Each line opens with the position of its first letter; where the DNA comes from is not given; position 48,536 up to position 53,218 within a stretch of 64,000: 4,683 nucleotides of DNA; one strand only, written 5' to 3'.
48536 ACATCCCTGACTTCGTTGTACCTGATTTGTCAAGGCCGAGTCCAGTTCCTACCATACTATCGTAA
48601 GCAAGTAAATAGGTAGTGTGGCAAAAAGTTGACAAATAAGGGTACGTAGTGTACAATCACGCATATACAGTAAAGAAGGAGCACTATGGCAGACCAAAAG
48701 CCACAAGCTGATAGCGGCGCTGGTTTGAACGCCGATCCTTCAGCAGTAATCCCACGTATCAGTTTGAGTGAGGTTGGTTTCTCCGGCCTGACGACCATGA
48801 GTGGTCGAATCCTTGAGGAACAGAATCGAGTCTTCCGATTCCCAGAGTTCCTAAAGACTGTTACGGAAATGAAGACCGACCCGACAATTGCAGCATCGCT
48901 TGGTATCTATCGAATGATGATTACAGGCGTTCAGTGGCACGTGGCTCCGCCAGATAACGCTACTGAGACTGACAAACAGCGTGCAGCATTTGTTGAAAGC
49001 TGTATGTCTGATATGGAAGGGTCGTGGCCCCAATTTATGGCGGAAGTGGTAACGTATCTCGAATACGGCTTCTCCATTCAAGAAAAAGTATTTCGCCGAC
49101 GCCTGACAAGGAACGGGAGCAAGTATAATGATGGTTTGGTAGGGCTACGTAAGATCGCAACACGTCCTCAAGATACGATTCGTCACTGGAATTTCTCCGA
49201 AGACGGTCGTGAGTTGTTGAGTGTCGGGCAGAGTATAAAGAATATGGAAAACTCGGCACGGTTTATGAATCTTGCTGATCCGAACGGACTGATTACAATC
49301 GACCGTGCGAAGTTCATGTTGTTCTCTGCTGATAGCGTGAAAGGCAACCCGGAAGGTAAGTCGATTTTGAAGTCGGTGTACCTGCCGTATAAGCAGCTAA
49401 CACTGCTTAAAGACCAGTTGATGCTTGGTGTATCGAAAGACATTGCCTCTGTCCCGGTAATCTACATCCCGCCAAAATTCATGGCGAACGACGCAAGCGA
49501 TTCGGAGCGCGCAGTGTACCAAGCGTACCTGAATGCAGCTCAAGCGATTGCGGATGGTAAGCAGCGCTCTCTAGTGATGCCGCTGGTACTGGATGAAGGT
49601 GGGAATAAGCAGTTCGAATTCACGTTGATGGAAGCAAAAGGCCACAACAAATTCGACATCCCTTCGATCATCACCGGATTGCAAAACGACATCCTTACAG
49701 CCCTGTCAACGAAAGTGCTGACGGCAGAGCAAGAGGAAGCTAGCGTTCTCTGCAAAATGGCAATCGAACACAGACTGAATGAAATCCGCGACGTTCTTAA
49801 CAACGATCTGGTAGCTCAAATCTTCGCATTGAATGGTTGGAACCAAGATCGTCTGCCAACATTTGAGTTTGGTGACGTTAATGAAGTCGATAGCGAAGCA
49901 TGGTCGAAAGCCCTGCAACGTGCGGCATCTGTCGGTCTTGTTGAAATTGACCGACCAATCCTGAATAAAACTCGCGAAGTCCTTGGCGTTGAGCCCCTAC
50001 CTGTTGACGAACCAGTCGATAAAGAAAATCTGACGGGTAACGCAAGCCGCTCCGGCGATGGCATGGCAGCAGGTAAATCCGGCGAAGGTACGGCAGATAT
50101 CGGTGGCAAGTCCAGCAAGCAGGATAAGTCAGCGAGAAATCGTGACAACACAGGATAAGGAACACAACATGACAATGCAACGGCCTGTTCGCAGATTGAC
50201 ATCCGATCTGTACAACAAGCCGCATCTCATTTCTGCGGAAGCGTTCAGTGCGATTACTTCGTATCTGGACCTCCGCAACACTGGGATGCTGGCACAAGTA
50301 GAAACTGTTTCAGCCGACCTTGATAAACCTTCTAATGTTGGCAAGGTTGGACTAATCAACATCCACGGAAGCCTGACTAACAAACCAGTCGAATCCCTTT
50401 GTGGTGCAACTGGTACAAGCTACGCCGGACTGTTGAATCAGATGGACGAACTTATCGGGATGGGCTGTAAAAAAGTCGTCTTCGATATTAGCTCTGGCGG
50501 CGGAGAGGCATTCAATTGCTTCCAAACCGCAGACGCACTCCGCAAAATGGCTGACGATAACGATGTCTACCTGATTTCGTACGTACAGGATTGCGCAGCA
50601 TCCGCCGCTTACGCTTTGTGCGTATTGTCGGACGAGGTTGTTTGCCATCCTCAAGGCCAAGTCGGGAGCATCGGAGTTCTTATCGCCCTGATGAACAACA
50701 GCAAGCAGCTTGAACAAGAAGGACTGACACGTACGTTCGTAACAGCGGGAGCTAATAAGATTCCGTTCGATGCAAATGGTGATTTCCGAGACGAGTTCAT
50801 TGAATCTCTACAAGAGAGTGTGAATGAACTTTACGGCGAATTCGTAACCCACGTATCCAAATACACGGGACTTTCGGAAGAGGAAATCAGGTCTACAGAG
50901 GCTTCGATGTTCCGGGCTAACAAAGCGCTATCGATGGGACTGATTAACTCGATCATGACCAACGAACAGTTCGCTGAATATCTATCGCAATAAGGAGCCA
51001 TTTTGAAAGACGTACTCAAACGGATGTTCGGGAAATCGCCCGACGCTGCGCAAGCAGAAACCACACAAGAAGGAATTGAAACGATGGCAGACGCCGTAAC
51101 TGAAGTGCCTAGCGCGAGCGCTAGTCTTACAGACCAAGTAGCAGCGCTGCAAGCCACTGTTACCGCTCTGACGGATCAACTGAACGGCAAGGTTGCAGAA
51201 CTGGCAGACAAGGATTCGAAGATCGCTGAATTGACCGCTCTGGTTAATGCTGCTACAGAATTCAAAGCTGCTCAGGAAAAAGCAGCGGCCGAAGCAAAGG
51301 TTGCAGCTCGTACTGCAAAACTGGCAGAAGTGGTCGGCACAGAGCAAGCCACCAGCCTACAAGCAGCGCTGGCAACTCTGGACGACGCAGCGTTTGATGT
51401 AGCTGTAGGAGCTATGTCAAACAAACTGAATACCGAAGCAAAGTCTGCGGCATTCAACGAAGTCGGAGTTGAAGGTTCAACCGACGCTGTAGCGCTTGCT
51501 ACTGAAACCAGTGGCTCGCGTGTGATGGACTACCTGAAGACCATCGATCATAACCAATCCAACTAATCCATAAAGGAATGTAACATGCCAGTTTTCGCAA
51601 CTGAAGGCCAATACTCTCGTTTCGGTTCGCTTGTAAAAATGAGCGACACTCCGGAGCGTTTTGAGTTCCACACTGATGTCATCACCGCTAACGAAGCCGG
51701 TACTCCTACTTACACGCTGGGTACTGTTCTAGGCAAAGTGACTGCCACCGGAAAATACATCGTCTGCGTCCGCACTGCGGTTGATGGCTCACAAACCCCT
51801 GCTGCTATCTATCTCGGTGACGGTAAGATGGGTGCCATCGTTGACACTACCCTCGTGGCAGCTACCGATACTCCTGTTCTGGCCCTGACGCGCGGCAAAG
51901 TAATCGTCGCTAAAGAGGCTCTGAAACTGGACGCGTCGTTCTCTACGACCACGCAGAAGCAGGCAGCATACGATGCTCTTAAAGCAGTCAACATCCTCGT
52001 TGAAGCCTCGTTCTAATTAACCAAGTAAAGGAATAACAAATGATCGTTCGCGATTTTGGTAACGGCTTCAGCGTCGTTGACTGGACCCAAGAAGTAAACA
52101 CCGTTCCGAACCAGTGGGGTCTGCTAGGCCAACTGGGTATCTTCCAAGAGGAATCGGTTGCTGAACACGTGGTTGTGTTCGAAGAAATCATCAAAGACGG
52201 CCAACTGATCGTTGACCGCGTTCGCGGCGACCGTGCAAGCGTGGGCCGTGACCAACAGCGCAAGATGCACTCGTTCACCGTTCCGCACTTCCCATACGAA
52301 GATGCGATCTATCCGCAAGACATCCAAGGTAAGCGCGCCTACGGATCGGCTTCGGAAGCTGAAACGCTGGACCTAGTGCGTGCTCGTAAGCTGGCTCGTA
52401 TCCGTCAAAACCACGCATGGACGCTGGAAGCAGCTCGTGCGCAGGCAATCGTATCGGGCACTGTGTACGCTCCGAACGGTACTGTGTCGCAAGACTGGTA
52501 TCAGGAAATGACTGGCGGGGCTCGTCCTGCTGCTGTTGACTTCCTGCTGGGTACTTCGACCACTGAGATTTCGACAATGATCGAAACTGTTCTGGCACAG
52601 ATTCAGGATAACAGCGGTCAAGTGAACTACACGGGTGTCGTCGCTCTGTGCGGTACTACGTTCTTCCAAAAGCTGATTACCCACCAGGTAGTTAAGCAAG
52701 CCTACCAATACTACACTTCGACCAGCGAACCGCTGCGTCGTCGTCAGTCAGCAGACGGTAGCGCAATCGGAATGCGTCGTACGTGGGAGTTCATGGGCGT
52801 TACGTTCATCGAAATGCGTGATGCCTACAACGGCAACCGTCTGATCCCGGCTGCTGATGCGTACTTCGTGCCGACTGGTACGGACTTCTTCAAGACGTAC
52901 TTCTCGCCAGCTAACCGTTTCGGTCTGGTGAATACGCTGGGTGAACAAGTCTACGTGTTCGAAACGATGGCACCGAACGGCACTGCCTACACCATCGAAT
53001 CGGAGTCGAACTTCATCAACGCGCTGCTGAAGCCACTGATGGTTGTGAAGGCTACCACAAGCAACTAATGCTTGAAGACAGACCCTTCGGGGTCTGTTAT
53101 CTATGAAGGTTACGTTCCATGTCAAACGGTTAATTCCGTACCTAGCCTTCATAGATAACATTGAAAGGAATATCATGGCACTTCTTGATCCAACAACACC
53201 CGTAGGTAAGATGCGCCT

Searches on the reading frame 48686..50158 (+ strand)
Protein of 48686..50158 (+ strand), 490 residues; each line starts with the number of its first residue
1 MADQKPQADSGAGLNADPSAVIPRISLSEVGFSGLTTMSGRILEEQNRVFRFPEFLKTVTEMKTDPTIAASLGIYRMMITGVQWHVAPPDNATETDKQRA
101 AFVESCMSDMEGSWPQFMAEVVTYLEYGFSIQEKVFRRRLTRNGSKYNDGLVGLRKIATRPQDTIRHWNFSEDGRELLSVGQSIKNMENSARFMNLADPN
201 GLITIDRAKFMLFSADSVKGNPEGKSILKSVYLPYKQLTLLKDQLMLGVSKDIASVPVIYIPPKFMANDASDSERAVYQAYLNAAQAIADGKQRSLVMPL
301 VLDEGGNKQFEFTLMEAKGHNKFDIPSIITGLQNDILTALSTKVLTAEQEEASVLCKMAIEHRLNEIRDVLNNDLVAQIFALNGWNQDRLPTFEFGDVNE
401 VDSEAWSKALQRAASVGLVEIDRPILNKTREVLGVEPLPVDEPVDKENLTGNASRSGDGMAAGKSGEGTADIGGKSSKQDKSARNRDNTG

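Call 32: search_protein_families(library=phrogs, proteins=[window:48686-50158:+], max_evalue=0.00001)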
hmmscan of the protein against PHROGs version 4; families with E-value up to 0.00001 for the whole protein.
window:48686-50158:+ (490 aa): 3 families
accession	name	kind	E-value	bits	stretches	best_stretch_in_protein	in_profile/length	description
phrog_113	-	head and packaging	2.3e-61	209.3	1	23-470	30-437/1272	portal protein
phrog_30239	-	unknown function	1e-19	71.8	1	90-315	96-336/349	-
phrog_28799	-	unknown function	3.7e-10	41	1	24-169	23-168/178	-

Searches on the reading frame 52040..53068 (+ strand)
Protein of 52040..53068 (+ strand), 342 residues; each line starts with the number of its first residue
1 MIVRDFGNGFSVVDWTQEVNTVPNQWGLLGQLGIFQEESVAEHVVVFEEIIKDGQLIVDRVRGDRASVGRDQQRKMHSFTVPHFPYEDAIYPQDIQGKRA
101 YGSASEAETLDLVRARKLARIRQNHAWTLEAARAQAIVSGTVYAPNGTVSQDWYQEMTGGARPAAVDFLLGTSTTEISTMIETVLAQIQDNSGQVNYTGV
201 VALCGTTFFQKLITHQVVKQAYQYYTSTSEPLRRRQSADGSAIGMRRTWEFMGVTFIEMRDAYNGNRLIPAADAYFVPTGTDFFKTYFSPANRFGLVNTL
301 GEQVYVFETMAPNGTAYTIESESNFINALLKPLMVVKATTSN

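Call 32: search_protein_families(library=phrogs, proteins=[window:52040-53068:+], max_evalue=0.00001)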
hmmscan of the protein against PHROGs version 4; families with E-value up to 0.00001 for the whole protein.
window:52040-53068:+ (342 aa): 1 family
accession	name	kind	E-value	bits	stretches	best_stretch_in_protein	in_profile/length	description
phrog_29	-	head and packaging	3.6e-53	182.3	1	8-341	27-359/439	major head protein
